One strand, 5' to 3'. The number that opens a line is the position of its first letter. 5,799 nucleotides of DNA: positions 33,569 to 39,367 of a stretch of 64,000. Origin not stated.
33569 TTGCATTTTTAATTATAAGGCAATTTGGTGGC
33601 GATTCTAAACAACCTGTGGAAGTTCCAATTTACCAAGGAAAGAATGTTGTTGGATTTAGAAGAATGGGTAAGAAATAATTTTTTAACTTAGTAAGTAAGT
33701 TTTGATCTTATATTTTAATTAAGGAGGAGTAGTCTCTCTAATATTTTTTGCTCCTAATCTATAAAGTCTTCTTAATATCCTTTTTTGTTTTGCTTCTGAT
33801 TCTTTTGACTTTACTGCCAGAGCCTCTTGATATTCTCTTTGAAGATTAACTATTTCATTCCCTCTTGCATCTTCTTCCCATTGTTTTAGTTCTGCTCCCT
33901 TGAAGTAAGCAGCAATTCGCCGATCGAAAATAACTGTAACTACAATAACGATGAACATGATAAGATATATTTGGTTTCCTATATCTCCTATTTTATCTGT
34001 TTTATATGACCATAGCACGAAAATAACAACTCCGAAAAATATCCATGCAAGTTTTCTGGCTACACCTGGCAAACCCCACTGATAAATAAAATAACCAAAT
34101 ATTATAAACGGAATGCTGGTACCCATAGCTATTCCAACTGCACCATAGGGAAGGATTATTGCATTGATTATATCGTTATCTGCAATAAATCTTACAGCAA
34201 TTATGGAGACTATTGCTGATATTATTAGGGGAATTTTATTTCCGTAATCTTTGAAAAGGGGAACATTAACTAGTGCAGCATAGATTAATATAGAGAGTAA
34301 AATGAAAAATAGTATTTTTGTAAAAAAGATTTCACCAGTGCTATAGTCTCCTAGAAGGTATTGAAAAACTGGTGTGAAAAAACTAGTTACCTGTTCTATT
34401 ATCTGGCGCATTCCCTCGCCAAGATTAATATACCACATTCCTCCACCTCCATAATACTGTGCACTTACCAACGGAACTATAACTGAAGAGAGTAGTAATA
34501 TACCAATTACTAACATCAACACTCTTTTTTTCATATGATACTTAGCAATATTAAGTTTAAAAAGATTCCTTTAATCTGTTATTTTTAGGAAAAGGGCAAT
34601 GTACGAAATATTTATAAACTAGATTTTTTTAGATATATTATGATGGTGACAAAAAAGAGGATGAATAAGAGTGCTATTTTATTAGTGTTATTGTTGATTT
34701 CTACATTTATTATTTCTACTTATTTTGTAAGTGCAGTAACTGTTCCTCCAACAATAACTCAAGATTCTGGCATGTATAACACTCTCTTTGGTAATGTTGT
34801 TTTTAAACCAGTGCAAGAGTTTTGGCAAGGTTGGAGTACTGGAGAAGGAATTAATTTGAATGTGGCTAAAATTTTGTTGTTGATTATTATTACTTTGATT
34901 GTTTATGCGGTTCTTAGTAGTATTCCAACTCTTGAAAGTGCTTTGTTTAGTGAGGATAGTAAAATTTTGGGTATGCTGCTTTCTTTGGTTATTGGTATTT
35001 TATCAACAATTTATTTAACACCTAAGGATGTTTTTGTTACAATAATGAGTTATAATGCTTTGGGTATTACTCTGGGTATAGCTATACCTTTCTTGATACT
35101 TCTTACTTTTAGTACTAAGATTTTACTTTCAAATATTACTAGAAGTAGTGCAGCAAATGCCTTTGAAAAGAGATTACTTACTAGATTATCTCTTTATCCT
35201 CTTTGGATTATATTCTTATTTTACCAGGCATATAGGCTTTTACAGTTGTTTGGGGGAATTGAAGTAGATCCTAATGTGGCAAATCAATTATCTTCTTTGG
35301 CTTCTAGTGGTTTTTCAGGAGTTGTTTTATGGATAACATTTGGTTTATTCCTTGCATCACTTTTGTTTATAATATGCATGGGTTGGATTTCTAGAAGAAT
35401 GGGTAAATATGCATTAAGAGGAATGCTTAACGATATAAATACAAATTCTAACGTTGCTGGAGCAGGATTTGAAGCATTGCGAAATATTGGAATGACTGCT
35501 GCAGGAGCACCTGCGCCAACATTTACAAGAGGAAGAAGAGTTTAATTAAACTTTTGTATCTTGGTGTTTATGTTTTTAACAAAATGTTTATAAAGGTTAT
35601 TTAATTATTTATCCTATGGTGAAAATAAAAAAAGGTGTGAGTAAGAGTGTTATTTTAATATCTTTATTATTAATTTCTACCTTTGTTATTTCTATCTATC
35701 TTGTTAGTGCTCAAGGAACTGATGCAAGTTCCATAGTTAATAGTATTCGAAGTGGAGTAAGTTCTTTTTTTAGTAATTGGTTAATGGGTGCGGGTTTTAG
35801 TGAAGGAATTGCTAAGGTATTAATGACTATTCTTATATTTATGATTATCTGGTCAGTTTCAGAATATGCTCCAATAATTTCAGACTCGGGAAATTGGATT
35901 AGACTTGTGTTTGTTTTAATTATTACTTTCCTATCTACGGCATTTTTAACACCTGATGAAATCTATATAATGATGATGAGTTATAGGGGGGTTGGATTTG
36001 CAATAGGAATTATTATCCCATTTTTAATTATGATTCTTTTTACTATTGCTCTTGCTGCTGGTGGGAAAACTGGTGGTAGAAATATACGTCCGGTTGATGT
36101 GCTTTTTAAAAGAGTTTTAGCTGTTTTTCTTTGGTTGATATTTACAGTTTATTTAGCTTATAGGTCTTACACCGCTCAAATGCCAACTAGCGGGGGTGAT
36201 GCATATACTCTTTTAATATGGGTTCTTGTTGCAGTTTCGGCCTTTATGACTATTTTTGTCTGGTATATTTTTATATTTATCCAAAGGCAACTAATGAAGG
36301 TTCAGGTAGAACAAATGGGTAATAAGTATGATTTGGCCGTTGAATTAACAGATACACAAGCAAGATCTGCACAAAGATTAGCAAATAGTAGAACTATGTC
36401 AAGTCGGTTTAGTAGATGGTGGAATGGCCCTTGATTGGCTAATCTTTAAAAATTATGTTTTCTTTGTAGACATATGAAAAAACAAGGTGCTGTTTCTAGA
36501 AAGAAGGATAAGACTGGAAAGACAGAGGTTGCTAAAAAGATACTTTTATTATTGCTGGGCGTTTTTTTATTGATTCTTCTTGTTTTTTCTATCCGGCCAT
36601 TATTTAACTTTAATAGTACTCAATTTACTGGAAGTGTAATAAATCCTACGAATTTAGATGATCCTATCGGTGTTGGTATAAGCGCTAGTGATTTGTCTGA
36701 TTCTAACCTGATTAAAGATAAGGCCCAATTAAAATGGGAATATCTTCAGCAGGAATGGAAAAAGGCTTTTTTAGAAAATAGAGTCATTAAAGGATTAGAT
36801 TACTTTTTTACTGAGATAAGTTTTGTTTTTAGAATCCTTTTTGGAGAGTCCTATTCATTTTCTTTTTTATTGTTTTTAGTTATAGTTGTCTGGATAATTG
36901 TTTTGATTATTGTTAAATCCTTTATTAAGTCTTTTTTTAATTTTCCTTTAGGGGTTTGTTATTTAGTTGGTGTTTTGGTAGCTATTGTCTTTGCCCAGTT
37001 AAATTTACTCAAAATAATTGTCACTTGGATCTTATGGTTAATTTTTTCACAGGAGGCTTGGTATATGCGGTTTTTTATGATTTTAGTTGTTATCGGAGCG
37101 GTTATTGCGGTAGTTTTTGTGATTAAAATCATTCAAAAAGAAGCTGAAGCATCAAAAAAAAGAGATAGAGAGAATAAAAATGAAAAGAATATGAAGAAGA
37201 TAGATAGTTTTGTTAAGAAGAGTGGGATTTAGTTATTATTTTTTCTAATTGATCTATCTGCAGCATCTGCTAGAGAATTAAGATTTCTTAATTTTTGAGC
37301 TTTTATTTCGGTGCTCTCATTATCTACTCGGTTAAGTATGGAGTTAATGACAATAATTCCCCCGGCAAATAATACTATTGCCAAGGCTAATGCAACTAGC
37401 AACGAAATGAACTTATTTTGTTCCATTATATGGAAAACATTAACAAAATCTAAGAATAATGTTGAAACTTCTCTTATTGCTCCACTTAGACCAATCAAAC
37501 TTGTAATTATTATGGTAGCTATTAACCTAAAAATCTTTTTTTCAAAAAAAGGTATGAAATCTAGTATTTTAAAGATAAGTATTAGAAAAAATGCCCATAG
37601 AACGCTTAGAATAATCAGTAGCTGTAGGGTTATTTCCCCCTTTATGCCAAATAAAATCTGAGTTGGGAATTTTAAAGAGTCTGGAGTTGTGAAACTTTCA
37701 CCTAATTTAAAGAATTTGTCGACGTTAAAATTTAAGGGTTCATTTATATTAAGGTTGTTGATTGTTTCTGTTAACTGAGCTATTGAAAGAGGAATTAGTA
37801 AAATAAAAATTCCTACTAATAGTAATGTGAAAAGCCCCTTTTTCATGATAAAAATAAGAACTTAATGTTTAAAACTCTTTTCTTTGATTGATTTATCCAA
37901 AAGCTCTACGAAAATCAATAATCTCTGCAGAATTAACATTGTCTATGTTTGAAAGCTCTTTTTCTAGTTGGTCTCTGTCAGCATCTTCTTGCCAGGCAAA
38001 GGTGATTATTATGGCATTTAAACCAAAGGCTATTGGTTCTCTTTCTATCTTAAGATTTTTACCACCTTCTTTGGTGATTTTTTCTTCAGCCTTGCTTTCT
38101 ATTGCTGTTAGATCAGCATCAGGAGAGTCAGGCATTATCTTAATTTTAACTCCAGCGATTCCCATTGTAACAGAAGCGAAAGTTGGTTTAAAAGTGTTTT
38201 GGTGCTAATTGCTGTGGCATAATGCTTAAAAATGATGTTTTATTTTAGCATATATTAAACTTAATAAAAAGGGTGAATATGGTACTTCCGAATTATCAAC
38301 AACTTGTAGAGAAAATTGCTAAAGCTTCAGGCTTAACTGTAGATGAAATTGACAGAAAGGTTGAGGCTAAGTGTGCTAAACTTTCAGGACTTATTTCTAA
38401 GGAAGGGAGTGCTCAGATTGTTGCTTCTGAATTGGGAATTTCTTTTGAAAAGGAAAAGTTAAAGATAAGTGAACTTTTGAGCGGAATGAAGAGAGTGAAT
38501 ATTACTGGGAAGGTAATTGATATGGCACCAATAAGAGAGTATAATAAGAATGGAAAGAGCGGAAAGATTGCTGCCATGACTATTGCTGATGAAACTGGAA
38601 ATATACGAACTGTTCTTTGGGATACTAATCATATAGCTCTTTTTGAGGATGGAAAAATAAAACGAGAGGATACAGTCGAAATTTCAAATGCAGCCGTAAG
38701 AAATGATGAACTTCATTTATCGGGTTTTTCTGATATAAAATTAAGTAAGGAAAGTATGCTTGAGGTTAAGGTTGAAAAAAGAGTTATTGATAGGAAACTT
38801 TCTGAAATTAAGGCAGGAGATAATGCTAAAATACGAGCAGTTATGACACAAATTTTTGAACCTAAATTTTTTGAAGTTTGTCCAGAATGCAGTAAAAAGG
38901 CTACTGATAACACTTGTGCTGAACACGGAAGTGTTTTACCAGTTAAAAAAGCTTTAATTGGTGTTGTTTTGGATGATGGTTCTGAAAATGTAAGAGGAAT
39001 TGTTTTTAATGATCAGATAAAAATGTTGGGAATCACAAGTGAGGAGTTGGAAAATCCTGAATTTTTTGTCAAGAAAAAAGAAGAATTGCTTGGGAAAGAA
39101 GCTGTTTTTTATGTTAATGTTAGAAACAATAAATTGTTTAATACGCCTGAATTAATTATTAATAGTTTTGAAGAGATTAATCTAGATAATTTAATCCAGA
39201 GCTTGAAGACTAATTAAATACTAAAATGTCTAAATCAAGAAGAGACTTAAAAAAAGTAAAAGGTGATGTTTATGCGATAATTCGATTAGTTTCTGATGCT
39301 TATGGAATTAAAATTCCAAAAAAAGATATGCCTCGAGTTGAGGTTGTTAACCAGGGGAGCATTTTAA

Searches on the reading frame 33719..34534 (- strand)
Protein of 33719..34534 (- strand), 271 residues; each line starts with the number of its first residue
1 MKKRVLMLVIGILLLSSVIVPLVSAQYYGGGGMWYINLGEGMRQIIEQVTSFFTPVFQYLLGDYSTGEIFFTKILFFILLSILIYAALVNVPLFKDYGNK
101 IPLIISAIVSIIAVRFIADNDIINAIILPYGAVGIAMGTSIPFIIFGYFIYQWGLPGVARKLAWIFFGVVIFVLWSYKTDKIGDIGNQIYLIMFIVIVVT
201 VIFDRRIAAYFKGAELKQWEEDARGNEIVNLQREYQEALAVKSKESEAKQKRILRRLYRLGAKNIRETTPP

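Call 11: search_protein_families(library=pfam, proteins=[window:33719-34534:-], max_evalue=0.01)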
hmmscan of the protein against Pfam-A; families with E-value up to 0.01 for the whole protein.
window:33719-34534:- (271 aa): 1 family
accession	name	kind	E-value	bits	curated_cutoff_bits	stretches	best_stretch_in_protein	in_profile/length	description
PF09964.14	DUF2198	-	0.0044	17.5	25.7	1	69-118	14-63/72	Uncharacterized protein conserved in bacteria (DUF2198)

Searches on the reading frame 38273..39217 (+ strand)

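Call 60: search_protein_families(library=pfam, proteins=[window:38273-39217:+], max_evalue=0.0001)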
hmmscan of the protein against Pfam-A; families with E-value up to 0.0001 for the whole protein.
window:38273-39217:+ (314 aa): 1 family
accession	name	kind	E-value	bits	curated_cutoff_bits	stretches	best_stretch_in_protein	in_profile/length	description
PF01336.31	tRNA_anti-codon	-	1.4e-06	28.6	27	0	75-142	1-57/75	OB-fold nucleic acid binding domain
